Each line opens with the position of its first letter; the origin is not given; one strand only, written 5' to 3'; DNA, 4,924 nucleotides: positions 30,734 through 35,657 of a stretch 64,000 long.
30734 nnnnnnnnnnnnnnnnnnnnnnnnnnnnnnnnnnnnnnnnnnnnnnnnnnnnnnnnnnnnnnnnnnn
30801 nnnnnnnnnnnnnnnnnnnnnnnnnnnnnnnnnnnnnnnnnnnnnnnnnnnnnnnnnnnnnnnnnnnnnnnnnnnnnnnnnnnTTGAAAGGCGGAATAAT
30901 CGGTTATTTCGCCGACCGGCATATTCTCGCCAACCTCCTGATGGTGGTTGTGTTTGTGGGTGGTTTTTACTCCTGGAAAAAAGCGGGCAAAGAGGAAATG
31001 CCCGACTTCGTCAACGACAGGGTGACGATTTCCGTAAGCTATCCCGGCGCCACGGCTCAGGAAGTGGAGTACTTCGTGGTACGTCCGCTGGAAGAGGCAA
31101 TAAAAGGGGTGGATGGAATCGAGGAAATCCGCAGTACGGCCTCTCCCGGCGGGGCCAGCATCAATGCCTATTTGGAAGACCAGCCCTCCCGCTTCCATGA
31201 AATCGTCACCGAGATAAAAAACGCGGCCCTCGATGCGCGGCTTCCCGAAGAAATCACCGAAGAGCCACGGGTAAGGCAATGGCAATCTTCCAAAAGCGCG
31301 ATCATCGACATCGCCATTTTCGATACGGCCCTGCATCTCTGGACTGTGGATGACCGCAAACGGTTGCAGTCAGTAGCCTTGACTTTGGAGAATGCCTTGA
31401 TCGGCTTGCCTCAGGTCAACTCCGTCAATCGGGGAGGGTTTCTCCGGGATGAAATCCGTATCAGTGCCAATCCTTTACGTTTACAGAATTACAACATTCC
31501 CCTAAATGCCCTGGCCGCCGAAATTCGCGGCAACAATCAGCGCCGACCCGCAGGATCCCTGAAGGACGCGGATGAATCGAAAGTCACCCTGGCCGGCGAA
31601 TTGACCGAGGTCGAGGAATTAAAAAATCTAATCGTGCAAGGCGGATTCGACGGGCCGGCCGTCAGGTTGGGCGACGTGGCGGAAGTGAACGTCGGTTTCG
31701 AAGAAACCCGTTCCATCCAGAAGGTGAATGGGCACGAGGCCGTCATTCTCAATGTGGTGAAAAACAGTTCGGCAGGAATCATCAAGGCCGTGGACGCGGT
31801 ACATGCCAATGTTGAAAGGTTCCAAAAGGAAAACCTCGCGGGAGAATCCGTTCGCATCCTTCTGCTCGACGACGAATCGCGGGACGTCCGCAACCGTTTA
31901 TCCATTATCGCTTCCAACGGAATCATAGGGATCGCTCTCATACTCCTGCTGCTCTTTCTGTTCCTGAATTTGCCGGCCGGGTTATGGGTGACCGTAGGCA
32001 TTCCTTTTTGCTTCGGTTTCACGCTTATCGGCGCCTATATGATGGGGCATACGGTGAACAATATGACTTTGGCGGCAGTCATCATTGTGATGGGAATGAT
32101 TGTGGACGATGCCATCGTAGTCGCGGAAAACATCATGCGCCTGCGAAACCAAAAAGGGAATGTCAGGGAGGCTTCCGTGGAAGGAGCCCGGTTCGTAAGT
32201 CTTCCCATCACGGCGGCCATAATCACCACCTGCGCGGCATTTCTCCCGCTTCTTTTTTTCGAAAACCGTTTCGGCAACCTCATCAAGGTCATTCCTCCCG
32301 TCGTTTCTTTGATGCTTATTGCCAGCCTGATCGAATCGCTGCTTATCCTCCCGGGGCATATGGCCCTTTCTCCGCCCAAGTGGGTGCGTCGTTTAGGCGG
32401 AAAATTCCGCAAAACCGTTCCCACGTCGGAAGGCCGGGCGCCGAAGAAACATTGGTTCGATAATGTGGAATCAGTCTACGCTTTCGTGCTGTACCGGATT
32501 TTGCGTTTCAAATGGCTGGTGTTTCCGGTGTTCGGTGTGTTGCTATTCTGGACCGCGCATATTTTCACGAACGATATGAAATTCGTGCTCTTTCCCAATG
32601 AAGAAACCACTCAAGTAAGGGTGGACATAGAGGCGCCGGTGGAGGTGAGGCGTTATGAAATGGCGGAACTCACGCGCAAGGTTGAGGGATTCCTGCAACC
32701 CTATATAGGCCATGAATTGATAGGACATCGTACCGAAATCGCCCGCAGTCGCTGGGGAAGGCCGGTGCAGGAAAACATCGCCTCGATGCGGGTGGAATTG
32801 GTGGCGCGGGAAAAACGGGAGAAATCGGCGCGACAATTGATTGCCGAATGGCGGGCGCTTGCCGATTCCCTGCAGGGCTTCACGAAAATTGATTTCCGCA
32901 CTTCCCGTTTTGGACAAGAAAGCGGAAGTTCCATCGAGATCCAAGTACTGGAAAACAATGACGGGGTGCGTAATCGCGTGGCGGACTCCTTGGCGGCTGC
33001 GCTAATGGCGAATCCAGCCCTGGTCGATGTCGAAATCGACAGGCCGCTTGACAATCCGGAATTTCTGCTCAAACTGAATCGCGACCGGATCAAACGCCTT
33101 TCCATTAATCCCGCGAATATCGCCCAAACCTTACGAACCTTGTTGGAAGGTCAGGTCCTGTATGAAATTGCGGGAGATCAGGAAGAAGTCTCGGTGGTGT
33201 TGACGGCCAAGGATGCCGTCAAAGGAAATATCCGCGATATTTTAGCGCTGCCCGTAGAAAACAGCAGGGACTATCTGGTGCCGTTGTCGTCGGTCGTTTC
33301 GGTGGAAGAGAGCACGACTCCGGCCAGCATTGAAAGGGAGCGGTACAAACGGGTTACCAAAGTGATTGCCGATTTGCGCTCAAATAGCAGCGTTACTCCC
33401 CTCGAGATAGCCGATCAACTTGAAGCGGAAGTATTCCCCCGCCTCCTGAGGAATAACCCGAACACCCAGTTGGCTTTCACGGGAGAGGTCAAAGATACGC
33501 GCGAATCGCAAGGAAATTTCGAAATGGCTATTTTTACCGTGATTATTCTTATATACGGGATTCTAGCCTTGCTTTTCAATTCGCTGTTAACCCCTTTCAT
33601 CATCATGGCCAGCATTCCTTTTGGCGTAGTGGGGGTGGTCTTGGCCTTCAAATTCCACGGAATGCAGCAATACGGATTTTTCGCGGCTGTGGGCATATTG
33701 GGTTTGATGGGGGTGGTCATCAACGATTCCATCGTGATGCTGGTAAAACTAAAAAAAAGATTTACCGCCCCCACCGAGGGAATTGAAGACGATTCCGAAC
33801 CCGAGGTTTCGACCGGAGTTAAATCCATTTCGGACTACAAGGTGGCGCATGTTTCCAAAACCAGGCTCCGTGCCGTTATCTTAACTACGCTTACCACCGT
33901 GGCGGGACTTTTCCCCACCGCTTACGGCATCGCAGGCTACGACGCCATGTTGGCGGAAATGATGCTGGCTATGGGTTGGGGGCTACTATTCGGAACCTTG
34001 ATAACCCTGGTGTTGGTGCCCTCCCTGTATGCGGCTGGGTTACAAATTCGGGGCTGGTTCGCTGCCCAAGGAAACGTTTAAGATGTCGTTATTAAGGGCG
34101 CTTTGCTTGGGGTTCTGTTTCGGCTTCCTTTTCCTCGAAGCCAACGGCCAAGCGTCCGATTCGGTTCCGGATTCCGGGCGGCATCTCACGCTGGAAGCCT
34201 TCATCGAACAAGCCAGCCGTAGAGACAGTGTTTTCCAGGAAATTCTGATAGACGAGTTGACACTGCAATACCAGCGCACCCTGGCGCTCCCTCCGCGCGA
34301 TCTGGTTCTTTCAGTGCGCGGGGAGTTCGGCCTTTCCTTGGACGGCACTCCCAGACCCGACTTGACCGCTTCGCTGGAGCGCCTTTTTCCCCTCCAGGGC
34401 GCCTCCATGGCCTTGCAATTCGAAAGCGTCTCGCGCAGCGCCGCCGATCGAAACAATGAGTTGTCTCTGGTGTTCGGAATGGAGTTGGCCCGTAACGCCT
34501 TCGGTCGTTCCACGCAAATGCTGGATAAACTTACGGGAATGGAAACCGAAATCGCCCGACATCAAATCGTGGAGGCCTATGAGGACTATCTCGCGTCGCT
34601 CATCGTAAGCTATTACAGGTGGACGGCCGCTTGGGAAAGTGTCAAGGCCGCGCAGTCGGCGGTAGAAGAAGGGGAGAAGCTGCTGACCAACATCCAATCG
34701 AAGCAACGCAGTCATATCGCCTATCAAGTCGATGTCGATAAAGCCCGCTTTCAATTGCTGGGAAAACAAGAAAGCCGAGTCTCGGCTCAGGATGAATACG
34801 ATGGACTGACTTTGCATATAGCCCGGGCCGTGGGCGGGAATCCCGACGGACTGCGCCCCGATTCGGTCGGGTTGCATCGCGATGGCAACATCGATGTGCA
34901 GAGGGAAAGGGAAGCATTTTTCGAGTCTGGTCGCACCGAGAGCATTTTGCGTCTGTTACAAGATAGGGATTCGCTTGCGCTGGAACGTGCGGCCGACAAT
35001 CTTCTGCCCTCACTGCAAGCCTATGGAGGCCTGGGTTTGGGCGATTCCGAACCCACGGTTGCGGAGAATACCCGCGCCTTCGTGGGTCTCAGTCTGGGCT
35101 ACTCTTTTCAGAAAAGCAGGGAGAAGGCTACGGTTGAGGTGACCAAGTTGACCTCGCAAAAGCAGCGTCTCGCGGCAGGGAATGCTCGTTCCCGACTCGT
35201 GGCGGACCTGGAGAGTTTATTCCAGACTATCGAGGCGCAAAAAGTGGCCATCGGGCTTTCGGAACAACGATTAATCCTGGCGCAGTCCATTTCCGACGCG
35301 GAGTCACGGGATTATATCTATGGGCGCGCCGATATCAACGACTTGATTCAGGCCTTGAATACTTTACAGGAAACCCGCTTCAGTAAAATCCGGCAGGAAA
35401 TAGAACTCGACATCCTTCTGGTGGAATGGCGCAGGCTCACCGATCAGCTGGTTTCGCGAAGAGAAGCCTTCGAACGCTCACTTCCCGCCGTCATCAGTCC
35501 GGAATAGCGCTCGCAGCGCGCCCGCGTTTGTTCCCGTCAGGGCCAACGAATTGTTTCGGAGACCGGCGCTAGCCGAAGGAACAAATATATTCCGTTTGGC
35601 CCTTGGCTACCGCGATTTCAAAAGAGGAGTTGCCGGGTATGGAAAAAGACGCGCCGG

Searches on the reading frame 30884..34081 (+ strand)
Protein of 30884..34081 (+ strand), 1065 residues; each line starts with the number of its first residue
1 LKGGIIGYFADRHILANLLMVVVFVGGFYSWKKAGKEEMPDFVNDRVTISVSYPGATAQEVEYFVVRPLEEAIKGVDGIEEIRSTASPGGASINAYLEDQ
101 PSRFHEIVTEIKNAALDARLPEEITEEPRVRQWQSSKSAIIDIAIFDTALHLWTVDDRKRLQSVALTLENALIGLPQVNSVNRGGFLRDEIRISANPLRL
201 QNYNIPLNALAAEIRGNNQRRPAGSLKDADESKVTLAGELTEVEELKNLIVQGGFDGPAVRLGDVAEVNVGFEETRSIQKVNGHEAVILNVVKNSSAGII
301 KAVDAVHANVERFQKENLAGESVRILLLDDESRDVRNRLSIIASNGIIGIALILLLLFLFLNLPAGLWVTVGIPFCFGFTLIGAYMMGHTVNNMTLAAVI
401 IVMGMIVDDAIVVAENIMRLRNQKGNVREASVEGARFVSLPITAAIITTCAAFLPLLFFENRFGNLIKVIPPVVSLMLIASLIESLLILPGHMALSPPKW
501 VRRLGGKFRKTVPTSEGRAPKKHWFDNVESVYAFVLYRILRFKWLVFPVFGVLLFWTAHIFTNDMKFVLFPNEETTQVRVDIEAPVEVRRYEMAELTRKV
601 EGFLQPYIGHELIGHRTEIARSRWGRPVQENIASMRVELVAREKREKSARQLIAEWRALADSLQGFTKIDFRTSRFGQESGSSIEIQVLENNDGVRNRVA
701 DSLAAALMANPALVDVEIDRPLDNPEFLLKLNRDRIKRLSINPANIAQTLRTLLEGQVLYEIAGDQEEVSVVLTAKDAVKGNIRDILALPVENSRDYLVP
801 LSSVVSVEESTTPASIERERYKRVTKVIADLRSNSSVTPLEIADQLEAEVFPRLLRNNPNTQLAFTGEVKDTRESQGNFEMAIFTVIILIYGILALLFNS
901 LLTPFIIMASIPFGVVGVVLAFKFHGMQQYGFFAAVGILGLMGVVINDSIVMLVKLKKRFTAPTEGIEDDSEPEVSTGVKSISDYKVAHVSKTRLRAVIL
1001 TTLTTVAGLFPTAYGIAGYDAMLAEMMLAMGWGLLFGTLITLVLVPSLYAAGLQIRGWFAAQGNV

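Call 65: search_protein_families(library=pfam, proteins=[window:30884-34081:+], max_evalue=1e-8)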
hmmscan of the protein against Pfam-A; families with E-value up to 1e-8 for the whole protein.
window:30884-34081:+ (1065 aa): 1 family
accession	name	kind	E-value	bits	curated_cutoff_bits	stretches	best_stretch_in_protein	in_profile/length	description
PF00873.25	ACR_tran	-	8e-144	481.1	28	1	5-1050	1-1018/1021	AcrB/AcrD/AcrF family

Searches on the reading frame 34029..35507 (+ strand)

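Call 65: search_protein_families(library=pfam, proteins=[window:34029-35507:+], max_evalue=1e-8)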
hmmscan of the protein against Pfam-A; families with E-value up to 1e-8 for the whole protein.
window:34029-35507:+ (492 aa): 1 family
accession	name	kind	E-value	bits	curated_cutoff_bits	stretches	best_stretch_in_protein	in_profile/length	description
PF02321.23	OEP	-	6.7e-15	55.8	22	1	318-471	29-186/187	Outer membrane efflux protein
